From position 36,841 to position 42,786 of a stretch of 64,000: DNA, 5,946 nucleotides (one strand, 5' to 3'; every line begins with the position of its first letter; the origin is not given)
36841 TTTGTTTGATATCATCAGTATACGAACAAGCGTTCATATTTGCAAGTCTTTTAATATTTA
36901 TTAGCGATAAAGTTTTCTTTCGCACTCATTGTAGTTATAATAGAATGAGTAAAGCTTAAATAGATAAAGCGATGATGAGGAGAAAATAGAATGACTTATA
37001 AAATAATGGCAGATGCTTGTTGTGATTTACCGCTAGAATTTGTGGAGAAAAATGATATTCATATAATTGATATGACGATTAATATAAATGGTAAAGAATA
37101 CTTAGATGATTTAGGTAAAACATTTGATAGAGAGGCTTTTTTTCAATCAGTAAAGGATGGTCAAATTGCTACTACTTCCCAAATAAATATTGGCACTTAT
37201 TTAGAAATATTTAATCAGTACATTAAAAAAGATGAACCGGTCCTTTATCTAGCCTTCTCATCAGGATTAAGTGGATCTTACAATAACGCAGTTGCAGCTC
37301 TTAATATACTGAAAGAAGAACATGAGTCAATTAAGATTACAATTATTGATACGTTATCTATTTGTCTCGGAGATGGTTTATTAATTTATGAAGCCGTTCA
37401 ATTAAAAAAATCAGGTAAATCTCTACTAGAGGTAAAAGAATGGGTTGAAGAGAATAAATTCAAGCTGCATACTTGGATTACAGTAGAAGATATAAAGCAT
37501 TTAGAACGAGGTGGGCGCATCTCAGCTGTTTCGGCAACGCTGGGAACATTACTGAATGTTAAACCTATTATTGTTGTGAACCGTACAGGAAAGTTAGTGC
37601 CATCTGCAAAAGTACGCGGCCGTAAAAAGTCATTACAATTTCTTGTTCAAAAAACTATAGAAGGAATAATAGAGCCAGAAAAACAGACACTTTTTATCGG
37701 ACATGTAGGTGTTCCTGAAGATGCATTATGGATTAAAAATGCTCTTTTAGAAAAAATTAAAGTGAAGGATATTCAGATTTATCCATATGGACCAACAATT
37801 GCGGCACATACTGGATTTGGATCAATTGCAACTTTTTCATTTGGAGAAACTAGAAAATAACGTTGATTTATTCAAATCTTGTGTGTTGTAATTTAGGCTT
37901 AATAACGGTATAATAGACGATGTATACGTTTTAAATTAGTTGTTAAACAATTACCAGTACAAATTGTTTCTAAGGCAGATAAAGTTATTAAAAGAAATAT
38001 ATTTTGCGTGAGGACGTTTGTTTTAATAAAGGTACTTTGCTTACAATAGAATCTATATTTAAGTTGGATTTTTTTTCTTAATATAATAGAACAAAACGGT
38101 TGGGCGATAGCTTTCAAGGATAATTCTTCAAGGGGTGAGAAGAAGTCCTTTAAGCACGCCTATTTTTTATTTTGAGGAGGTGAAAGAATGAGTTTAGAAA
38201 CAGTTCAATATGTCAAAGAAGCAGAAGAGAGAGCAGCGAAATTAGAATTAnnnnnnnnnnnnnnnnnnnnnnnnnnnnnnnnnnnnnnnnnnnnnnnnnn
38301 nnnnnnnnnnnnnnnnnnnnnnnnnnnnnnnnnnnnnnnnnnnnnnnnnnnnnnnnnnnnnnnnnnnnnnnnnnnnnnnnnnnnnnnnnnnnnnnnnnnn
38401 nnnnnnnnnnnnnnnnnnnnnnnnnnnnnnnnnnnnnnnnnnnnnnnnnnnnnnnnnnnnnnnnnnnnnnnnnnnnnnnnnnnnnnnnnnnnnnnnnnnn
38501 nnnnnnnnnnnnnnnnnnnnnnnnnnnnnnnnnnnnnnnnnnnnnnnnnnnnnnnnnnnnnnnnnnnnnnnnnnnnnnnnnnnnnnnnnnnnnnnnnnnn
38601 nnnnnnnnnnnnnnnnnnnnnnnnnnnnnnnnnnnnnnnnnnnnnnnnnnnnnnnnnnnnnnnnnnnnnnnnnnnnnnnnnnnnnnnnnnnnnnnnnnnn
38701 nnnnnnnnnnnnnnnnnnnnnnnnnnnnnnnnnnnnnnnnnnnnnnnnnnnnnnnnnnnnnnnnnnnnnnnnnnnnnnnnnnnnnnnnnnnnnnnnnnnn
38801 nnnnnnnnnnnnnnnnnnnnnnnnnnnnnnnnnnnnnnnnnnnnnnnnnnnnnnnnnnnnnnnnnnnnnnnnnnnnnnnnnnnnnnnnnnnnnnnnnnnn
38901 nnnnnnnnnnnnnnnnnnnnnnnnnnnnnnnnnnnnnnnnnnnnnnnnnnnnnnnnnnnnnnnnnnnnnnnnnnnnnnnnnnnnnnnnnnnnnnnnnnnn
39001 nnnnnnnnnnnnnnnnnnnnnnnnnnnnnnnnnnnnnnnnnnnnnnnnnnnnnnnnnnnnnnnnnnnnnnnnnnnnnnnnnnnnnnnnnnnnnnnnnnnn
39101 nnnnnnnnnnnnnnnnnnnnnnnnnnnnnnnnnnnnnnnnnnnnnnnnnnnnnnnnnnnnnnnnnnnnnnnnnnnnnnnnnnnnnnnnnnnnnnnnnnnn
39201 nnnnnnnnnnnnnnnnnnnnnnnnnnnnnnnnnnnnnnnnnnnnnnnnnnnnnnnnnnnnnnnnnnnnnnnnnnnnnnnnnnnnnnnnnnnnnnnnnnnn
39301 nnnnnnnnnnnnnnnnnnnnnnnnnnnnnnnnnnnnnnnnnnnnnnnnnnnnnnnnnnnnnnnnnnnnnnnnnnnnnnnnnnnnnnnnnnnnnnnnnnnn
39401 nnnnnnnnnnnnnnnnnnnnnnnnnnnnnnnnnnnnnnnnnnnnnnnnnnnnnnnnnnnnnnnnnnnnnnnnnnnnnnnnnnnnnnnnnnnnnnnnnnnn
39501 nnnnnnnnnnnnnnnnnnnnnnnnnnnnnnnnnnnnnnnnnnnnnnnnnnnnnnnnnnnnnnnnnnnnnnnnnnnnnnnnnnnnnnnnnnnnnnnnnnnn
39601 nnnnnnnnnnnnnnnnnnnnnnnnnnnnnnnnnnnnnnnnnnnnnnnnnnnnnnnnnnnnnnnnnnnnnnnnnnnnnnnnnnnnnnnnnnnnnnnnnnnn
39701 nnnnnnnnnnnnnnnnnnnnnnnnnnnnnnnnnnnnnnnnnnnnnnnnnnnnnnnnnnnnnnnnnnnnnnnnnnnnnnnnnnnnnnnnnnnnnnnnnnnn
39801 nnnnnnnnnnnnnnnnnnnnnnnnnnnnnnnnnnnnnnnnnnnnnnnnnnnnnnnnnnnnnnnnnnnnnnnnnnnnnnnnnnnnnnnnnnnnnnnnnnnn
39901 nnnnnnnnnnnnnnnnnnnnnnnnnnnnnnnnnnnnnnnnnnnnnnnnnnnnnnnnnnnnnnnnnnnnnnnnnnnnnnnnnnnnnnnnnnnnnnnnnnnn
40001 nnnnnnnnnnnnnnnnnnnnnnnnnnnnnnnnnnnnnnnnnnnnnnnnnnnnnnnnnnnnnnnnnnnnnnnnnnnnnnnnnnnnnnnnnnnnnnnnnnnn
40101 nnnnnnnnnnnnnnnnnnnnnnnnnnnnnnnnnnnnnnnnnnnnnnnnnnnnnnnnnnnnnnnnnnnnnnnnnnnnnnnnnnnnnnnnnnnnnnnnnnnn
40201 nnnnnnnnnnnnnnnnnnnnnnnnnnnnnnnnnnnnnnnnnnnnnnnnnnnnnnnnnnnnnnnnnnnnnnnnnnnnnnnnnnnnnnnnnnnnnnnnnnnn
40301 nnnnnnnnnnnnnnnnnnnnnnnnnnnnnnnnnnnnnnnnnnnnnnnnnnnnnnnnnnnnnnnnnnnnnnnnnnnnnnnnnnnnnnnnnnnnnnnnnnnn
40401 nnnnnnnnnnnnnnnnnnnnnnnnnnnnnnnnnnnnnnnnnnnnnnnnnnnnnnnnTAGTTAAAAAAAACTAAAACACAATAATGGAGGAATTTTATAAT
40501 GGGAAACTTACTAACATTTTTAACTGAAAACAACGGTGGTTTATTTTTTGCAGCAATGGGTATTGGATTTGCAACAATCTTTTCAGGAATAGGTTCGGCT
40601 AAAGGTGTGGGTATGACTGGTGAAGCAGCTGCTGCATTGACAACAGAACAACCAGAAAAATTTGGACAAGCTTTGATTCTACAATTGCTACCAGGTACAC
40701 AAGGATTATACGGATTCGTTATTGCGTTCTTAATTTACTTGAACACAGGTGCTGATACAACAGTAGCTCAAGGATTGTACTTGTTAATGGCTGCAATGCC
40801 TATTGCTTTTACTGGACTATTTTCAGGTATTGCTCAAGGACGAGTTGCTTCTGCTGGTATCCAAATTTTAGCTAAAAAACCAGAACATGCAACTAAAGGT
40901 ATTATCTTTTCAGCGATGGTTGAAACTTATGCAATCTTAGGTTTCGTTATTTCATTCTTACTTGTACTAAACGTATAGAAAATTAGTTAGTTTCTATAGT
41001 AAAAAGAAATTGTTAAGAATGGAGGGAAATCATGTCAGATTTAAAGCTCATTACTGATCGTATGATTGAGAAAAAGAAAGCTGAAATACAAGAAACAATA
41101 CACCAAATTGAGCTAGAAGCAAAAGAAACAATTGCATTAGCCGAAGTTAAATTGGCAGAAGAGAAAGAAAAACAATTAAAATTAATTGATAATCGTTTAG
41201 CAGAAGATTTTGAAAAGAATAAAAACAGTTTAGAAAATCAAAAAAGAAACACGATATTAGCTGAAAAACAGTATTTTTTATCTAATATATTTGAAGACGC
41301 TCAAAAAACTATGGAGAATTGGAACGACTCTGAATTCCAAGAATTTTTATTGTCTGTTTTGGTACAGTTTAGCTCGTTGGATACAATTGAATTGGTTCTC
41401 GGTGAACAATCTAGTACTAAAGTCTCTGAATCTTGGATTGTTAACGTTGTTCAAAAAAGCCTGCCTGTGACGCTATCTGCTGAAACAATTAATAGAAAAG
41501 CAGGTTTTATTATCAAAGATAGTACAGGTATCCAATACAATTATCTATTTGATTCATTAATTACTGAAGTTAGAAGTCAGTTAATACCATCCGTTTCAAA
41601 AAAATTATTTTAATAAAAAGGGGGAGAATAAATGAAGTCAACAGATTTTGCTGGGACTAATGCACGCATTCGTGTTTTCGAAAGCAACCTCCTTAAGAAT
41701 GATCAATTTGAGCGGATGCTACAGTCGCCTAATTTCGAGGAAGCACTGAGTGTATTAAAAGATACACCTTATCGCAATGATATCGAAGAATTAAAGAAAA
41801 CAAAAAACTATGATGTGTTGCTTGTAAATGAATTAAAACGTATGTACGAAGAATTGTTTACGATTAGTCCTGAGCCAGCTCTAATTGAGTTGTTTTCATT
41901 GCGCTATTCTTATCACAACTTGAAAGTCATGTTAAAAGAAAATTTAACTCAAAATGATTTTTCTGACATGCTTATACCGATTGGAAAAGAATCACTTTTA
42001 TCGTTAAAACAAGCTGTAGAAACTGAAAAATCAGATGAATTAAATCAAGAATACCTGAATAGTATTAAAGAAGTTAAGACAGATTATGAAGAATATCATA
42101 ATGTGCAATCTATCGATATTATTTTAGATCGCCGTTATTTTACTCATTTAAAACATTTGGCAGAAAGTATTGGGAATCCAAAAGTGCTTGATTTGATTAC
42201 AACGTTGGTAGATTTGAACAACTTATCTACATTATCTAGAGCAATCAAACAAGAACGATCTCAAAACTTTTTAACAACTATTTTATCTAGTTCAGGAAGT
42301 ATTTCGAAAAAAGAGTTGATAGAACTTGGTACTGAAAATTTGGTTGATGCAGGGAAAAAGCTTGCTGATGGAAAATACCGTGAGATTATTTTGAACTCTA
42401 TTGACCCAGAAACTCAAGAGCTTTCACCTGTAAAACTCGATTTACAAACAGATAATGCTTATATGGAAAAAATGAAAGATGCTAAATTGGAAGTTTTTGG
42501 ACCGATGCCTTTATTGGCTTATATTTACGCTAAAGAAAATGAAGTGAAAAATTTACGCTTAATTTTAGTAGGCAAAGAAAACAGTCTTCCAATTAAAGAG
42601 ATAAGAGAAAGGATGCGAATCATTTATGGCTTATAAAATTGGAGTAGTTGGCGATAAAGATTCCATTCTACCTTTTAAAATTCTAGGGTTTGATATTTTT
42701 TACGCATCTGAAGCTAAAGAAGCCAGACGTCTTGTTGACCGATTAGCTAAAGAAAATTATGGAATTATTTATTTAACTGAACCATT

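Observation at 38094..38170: Probable Na+-responsive riboswitch controlling the whole V-type Na+-ATPase operon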

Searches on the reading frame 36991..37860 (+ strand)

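Call 7: search_protein_families(library=pfam, proteins=[window:36991-37860:+])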
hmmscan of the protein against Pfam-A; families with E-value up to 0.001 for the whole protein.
window:36991-37860:+ (289 aa): 1 family
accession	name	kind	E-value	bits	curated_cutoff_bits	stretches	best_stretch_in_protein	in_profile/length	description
PF02645.21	DegV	-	3.2e-75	253.5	27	1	3-283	2-277/280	Uncharacterised protein, DegV family COG1307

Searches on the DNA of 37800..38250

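Call 34: search_rna_families(source=window, start=37800, end=38250, threshold=evalue, max_evalue=1)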
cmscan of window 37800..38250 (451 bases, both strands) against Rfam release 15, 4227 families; matches with E-value up to 1: 2.
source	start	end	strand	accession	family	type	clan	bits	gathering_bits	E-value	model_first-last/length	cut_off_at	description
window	38098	38144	+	RF03071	Sodium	Cis-reg; riboswitch;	-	46.6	40.5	1.2e-08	1-55/55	no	Na+ riboswitch aptamer (DUF1646)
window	38110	38227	+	RF03005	lysM-TM7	Cis-reg;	-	18.7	61.5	0.52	1-138/138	no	lysM-TM7 RNA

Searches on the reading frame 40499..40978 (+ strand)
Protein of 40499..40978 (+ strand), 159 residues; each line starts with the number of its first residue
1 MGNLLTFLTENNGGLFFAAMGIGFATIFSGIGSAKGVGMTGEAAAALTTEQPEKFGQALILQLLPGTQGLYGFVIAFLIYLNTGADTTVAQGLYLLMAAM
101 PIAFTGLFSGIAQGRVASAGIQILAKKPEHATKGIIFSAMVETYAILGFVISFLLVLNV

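Call 7: search_protein_families(library=pfam, proteins=[window:40499-40978:+])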
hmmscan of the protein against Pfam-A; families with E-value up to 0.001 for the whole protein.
window:40499-40978:+ (159 aa): 1 family
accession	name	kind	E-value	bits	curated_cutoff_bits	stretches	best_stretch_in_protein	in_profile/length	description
PF00137.26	ATP-synt_C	-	1.6e-36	124.8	24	2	96-155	1-60/60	ATP synthase subunit C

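Call 18: search_solved_structures(query=window:40499-40978:+, show_alignments=1)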
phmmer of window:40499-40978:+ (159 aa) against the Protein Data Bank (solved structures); distinct sequences matched with E-value up to 0.001: 24.
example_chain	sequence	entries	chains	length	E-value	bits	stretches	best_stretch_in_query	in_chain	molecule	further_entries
2bl2_A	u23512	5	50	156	1.2e-73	249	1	5-158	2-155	V-TYPE SODIUM ATP SYNTHASE SUBUNIT K | V-Type Sodium ATPase Subunit K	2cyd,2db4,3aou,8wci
6wlw_1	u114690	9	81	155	4e-13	52.7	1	15-155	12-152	V-type proton ATPase 16 kDa proteolipid subunit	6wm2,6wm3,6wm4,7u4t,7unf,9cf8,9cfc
6xbw_c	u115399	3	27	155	6.1e-12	48.8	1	15-155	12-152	V-type proton ATPase 16 kDa proteolipid subunit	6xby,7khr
7u8o_g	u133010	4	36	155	1.8e-11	47.3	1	15-155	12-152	V-type proton ATPase proteolipid subunit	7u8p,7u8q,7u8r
6vq6_g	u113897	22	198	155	2.7e-11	46.8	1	14-155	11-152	V-type proton ATPase 16 kDa proteolipid subunit | V-type proton ATPase 16 kDa proteolipid subunit c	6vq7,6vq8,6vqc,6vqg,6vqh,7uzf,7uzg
8xli_g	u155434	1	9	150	3.3e-11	46.5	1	15-155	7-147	V-type proton ATPase 16 kDa proteolipid subunit c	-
3j9t_Y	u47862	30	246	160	1.5e-09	41.1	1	16-155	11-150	V-type proton ATPase subunit c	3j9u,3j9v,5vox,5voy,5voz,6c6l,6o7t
6m0r_E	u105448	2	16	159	1.8e-09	40.9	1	16-155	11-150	V-type proton ATPase subunit c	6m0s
5tj5_E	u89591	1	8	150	1.9e-09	40.8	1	16-155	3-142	V-type proton ATPase subunit c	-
36qu_g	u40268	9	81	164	2.6e-09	40.3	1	14-155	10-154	V-type proton ATPase subunit c1 | V-type proton ATPase subunit c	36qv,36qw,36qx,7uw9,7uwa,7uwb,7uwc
5vox_S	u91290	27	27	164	1.6e-08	37.8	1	16-155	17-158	V-type proton ATPase subunit c'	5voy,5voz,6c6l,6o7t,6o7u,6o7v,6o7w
6m0r_D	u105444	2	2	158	1.6e-08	37.7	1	16-155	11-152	V-type proton ATPase subunit c'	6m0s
5tj5_D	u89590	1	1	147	1.9e-08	37.5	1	16-155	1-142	V-type proton ATPase subunit c'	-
9bra_b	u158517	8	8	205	1.1e-06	31.8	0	14-78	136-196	V-type proton ATPase 21 kDa proteolipid subunit c''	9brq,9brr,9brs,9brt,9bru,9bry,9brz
6wlw_0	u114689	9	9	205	1.2e-06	31.7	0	14-78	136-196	V-type proton ATPase 21 kDa proteolipid subunit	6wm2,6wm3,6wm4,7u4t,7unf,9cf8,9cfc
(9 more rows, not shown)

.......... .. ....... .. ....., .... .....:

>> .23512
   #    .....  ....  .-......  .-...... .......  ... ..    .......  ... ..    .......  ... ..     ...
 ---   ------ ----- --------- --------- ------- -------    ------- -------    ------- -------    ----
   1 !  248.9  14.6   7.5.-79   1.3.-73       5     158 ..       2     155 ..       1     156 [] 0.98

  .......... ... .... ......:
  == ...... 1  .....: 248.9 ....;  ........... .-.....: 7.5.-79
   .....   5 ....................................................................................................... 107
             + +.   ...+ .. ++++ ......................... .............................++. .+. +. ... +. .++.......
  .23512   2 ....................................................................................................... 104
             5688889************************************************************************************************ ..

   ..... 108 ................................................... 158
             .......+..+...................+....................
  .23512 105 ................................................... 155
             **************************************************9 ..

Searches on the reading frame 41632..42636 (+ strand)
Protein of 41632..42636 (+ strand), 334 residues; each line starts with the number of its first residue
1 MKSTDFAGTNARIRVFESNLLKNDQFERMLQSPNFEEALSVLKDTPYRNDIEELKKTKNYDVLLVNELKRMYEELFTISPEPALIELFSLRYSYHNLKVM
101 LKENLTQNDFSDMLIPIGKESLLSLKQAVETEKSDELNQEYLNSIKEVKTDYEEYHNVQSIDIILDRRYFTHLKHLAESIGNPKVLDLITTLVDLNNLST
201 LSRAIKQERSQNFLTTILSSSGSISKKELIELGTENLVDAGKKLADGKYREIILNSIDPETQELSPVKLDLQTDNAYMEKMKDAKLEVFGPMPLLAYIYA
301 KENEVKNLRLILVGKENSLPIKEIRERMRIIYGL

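Call 7: search_protein_families(library=pfam, proteins=[window:41632-42636:+])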
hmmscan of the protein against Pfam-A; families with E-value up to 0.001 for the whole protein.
window:41632-42636:+ (334 aa): 1 family
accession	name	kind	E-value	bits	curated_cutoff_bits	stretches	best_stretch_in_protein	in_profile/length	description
PF01992.21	vATP-synt_AC39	-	5.3e-67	227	29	1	10-327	2-339/339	ATP synthase (C/AC39) subunit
